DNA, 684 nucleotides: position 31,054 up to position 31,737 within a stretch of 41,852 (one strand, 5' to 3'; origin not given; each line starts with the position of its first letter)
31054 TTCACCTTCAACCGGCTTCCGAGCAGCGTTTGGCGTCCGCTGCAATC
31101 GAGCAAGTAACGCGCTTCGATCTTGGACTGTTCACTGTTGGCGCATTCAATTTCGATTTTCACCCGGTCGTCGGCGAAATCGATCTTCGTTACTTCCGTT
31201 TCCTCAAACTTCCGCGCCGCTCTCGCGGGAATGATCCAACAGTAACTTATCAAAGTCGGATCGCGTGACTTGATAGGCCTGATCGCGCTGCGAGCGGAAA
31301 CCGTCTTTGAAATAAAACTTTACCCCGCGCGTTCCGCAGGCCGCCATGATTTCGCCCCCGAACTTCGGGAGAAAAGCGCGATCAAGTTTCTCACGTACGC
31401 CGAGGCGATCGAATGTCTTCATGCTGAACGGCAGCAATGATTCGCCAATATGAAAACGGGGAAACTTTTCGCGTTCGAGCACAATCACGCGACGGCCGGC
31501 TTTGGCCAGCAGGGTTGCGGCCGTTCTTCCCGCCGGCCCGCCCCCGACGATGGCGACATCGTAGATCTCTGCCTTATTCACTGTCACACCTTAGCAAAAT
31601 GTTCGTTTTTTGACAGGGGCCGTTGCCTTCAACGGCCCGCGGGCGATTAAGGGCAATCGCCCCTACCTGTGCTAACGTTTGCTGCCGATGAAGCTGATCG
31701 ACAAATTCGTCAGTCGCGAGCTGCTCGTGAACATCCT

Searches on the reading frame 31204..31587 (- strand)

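Call 57: search_protein_families(library=pfam, proteins=[window:31204-31587:-], max_evalue=0.00001)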
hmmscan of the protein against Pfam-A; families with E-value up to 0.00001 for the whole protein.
window:31204-31587:- (127 aa): 7 families
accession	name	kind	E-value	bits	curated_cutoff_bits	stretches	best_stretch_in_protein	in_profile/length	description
PF01494.25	FAD_binding_3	-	2.1e-13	50.6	22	1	9-127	2-117/349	FAD binding domain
PF04820.20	Trp_halogenase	-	3.4e-12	46.4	21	1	10-67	1-62/458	Tryptophan halogenase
PF13450.12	NAD_binding_8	-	3.8e-07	30.7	21.9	1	13-43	1-31/68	NAD(P)-binding Rossmann-like domain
PF01266.30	DAO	-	5.8e-07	29.8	27.9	1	10-43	1-34/353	FAD dependent oxidoreductase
PF12831.13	FAD_oxidored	-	7.1e-07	29.3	27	1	10-42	1-33/416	FAD dependent oxidoreductase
PF07992.20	Pyr_redox_2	-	8.6e-07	29.1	26.1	1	9-95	1-82/291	Pyridine nucleotide-disulphide oxidoreductase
PF00890.30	FAD_binding_2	-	1.4e-06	28.3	20.4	1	10-44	1-35/414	FAD binding domain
